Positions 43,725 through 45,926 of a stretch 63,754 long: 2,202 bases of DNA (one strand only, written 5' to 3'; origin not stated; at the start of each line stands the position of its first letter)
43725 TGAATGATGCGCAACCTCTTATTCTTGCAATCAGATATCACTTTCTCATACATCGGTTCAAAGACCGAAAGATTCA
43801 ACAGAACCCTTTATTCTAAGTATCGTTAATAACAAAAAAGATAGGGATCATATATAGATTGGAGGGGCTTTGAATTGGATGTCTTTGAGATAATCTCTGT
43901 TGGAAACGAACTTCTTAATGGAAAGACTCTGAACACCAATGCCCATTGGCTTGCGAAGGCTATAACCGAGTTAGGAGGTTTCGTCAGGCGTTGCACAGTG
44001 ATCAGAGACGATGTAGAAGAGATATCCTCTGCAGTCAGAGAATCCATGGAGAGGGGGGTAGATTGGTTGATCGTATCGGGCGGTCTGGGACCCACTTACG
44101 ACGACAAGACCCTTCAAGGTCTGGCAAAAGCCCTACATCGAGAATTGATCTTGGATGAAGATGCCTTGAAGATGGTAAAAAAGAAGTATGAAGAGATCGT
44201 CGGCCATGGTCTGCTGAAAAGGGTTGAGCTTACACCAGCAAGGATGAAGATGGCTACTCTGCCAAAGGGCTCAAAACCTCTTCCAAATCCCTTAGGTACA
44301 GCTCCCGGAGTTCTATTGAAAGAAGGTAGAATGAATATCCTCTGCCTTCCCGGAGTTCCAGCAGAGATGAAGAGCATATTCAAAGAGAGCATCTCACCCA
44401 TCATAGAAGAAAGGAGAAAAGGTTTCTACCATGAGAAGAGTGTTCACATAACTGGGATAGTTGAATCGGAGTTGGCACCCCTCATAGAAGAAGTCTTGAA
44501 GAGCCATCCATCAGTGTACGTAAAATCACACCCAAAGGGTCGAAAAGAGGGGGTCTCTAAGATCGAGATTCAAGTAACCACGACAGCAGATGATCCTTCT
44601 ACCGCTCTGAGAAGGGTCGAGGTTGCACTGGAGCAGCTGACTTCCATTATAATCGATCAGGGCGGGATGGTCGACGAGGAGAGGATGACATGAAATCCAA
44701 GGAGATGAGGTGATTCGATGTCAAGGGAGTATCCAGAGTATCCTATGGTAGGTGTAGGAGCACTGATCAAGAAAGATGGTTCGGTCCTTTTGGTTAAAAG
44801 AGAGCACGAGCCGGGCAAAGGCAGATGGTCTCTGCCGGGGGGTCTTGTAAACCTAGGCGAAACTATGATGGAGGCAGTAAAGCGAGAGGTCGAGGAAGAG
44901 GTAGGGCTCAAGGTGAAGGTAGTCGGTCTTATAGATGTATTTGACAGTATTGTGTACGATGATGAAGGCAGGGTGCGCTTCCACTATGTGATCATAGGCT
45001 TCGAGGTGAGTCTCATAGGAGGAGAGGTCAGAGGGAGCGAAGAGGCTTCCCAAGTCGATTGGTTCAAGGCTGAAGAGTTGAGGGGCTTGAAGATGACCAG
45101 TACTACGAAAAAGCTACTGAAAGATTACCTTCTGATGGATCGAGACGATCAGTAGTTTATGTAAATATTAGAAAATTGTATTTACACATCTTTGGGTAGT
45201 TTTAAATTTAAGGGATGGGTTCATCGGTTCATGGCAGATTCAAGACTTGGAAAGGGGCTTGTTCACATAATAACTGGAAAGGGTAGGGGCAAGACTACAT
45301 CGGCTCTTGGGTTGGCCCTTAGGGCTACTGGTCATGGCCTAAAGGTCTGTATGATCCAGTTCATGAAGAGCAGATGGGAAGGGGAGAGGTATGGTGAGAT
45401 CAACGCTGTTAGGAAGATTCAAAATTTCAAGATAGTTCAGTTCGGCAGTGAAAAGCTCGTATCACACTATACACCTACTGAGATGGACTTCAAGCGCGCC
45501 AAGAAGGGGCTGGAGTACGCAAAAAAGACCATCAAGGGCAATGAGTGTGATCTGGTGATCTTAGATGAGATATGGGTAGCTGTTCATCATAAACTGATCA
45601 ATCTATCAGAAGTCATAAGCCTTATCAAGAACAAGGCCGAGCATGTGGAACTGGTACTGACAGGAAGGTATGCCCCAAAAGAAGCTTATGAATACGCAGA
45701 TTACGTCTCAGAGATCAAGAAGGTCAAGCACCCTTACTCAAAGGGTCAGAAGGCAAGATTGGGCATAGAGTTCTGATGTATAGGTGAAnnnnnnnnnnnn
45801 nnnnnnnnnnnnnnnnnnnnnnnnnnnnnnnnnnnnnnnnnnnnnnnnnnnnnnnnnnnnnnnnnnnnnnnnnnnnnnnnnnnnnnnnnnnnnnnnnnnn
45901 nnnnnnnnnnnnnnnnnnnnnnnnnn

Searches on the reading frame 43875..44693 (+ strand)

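Call 3: search_protein_families(library=pfam, proteins=[window:43875-44693:+], max_evalue=0.01)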
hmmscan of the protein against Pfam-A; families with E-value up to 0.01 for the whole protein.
window:43875-44693:+ (272 aa): 1 family
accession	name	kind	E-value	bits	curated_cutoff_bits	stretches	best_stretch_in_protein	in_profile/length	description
PF00994.29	MoCF_biosynth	-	2.4e-36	125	26.6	1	5-178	1-143/144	Probable molybdopterin binding domain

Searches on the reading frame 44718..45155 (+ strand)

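Call 3: search_protein_families(library=pfam, proteins=[window:44718-45155:+], max_evalue=0.01)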
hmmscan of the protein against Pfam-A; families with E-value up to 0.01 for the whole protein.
window:44718-45155:+ (145 aa): 3 families
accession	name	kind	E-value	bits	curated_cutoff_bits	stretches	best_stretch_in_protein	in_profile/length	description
PF00293.34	NUDIX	-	3.7e-22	79.2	21.1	1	11-135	4-132/134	NUDIX domain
PF14815.12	NUDIX_4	-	1.2e-07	32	35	1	13-135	2-112/113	NUDIX domain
PF22327.2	Nudt16-like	-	0.00048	20.6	27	1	35-74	33-75/161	U8 snoRNA-decapping enzyme-like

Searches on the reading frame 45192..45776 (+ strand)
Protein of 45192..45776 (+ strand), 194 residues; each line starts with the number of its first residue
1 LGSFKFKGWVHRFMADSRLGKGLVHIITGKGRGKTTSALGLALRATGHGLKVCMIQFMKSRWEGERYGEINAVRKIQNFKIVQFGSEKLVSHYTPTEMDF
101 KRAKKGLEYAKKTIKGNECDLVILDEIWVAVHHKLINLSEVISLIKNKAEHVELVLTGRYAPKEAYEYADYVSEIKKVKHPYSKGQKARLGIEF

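Call 3: search_protein_families(library=pfam, proteins=[window:45192-45776:+], max_evalue=0.01)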
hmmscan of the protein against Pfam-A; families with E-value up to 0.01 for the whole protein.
window:45192-45776:+ (194 aa): 3 families
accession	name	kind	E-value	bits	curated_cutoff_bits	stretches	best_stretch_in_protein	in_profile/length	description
PF02572.21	CobA_CobO_BtuR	-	1.1e-60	205.2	25.7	1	21-194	2-172/172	ATP:corrinoid adenosyltransferase BtuR/CobO/CobP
PF03266.21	NTPase_1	-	0.001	19.4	23.9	1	26-127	3-104/168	NTPase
PF20720.3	nSTAND3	-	0.0071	16.5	27.2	0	23-57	19-53/155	Novel STAND NTPase 3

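Call 4: search_protein_families(library=ncbifam, proteins=[window:45192-45776:+], max_evalue=0.01)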
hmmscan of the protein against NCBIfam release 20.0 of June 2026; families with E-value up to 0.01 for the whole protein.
window:45192-45776:+ (194 aa): 5 families
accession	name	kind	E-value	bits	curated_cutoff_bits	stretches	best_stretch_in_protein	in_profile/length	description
NF004637.0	PRK05986.1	subfamily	2.3e-55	187.4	185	1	11-194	18-197/197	cob(I)yrinic acid a,c-diamide adenosyltransferase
TIGR00708.1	cobA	equivalog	8.2e-52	175.5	167.75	1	20-194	4-177/177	cob(I)yrinic acid a,c-diamide adenosyltransferase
NF005648.0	PRK07414.1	equivalog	2e-23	82.9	248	1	21-179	21-176/178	P-loop NTPase family protein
NF005647.0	PRK07413.1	equivalog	1.6e-20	73.2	426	1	21-188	19-195/382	cob(I)yrinic acid a,c-diamide adenosyltransferase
NF010248.0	PRK13695.1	equivalog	5.1e-05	23.1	156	1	26-162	7-142/180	NTPase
